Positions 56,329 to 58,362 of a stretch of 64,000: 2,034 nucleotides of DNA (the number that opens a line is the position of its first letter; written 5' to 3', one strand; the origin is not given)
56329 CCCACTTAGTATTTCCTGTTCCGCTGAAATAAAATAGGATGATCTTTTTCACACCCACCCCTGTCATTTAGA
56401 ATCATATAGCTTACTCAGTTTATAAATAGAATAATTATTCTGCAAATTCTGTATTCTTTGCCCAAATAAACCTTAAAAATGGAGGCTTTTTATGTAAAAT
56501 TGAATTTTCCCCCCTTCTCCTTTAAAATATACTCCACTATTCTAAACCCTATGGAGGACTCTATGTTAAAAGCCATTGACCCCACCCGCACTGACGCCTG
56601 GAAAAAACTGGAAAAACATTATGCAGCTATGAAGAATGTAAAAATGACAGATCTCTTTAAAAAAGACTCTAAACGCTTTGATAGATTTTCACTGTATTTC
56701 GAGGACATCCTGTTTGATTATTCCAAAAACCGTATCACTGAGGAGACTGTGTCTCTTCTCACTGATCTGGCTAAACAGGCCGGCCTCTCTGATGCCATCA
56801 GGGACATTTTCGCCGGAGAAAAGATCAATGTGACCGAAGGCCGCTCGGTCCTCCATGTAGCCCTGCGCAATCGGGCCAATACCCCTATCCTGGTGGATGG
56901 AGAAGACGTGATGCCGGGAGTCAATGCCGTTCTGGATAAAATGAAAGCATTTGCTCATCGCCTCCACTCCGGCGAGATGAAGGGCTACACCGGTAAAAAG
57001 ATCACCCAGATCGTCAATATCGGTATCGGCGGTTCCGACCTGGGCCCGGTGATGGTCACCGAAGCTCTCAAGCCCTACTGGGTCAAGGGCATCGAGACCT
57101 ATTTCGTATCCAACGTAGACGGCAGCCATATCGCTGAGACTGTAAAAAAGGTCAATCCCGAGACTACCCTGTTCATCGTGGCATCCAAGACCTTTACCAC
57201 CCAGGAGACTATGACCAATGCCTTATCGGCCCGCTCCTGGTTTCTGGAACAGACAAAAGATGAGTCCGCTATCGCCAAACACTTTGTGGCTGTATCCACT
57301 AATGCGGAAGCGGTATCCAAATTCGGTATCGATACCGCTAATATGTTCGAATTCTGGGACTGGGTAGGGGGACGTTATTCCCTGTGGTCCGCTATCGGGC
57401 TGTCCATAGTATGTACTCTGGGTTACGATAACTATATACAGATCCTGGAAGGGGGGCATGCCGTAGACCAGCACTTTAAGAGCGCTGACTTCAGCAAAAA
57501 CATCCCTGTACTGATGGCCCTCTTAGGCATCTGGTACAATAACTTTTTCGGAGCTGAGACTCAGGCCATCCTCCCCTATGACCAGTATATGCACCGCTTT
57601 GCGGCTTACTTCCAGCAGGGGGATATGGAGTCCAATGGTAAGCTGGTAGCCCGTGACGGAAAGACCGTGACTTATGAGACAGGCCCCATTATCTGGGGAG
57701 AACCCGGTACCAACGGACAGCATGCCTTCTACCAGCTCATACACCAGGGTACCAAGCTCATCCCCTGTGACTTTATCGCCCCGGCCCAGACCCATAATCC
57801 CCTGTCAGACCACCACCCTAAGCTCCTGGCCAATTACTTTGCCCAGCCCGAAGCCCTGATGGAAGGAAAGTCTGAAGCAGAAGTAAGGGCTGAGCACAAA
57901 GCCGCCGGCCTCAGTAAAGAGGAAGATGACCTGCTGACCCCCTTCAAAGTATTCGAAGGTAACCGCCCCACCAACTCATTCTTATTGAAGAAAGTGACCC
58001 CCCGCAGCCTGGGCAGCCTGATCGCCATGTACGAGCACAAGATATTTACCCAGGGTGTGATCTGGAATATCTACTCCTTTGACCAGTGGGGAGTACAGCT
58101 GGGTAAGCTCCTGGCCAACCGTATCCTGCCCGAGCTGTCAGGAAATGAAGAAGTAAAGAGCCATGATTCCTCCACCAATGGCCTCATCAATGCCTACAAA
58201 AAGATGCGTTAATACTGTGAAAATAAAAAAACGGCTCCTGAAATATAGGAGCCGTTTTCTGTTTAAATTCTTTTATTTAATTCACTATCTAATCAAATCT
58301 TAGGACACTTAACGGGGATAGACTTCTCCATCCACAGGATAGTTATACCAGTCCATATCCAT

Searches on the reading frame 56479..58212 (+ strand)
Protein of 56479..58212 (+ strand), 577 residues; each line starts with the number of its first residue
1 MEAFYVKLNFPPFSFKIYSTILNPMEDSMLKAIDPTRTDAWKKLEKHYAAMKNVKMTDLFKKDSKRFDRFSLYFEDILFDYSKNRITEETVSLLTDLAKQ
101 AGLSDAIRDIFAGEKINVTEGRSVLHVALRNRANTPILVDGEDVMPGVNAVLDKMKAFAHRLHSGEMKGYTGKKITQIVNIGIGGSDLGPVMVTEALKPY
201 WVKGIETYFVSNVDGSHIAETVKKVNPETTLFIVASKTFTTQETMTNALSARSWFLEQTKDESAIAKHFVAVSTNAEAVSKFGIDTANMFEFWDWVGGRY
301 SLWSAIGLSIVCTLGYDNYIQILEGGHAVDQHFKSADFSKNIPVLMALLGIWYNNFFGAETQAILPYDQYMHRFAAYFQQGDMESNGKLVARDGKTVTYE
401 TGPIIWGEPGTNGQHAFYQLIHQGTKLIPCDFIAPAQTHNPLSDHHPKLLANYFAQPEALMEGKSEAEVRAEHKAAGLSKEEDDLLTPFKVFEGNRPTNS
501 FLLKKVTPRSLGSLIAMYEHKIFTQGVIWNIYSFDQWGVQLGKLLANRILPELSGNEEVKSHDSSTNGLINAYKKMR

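Call 70: search_protein_families(library=ncbifam, proteins=[window:56479-58212:+], max_evalue=1e-10)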
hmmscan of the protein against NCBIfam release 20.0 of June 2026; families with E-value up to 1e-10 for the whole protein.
window:56479-58212:+ (577 aa): 7 families
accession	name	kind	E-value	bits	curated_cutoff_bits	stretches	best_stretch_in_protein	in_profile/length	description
NF001211.0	PRK00179.1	equivalog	1.9e-262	871.6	492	1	32-576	3-542/544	glucose-6-phosphate isomerase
NF010695.0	PRK14095.1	equivalog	2e-132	442.5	703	1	38-575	10-533/536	glucose-6-phosphate isomerase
NF010696.0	PRK14096.1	equivalog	3.8e-62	210.5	671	1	66-435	9-371/528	glucose-6-phosphate isomerase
NF003016.0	PRK03868.1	equivalog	1e-36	126.7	487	1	172-549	55-406/410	glucose-6-phosphate isomerase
NF010697.0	PRK14097.1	equivalog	5.4e-20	71.4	443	1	173-388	71-294/448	glucose-6-phosphate isomerase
NF040629.1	PGI_Meth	equivalog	4.2e-18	65.7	350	1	173-426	59-293/396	glucose-6-phosphate isomerase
NF007080.0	PRK09533.1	equivalog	5.4e-16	57.6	712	1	171-388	452-666/949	bifunctional transaldolase/phosoglucose isomerase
